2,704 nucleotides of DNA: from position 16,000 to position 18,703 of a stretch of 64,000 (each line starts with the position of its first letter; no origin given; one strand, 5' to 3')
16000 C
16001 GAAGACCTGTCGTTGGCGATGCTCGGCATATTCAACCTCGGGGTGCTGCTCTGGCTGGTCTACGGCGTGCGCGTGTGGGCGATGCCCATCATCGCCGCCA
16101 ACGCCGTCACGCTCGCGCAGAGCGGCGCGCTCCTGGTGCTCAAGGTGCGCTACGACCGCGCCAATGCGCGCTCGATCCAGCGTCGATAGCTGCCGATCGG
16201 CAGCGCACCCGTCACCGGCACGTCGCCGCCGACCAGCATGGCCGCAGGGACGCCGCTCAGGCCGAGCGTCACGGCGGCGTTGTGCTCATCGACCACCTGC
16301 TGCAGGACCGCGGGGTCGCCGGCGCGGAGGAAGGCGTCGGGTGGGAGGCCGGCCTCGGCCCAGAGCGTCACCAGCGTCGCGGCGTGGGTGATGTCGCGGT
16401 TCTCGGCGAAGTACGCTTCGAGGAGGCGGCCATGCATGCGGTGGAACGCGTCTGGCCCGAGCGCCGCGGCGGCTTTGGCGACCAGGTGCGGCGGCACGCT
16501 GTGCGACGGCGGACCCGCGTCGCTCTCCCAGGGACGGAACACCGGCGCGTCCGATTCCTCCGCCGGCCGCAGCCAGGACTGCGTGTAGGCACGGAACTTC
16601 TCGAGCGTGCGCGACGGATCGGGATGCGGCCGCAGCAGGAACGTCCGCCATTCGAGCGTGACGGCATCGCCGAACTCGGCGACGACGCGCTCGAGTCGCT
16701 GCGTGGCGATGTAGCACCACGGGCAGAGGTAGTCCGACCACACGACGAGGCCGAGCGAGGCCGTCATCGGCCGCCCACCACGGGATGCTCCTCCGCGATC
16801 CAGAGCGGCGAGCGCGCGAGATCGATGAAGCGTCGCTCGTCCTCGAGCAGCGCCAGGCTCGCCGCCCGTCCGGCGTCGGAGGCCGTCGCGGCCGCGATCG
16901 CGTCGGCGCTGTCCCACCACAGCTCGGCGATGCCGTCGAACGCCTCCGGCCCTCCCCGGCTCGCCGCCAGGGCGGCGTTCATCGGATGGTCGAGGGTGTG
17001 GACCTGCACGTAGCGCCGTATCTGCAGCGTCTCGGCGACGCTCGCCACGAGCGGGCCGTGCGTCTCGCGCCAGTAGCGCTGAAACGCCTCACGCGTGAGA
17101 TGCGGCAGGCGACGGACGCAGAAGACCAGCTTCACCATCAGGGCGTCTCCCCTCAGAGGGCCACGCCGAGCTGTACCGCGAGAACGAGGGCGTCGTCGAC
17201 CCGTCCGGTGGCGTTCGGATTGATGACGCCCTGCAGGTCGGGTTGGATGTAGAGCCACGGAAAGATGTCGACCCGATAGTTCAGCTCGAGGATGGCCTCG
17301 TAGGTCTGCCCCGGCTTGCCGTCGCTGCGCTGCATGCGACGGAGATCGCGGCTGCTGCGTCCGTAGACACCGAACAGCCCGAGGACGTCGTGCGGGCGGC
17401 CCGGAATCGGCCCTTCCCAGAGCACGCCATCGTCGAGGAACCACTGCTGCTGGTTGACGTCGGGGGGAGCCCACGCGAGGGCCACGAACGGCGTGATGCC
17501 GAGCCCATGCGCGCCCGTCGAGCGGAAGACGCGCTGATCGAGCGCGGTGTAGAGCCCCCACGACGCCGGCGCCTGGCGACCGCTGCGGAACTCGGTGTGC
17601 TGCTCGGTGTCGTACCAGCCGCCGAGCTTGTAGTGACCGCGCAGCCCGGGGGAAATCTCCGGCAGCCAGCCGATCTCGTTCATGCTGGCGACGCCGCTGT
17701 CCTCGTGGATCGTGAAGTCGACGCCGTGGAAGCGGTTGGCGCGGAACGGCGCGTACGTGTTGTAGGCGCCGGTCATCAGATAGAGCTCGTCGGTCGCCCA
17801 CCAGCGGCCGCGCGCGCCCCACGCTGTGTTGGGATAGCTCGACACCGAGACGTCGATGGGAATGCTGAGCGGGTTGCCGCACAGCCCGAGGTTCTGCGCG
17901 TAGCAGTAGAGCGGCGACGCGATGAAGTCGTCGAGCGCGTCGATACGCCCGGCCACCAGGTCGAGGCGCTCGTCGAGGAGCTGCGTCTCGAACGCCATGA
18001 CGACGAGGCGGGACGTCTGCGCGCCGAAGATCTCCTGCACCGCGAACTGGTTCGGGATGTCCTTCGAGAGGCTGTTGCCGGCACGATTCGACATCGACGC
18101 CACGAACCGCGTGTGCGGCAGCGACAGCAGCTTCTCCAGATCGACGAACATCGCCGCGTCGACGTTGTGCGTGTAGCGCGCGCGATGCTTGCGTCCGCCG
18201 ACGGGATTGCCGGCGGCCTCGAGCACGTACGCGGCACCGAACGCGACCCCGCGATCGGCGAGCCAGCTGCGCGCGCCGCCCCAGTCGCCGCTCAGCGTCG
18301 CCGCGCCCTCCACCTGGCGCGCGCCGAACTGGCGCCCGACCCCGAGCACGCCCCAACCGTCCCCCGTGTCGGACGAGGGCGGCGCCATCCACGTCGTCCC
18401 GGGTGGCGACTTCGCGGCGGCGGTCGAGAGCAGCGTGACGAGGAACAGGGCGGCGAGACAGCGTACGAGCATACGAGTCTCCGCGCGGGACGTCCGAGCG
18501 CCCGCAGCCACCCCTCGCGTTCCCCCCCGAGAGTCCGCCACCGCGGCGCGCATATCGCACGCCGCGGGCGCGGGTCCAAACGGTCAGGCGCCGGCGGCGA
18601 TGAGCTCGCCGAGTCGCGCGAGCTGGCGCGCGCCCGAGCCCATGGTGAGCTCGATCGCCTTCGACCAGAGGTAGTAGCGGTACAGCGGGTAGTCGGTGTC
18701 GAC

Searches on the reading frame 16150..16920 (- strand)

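Call 32: search_protein_families(library=pfam, proteins=[window:16150-16920:-], max_evalue=0.00001)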
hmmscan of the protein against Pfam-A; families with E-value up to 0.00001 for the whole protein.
window:16150-16920:- (256 aa): 1 family
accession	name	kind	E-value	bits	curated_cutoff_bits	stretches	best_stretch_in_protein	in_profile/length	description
PF01323.26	DSBA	-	3.4e-22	79.6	25.6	1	58-241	2-182/191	DSBA-like thioredoxin domain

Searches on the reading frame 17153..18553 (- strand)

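Call 32: search_protein_families(library=pfam, proteins=[window:17153-18553:-], max_evalue=0.00001)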
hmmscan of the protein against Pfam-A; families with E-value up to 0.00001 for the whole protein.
window:17153-18553:- (466 aa): 1 family
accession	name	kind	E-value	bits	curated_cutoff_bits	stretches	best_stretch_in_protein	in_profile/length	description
PF04966.18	OprB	-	5.5e-70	237.1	22.9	1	122-464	1-370/372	Carbohydrate-selective porin, OprB family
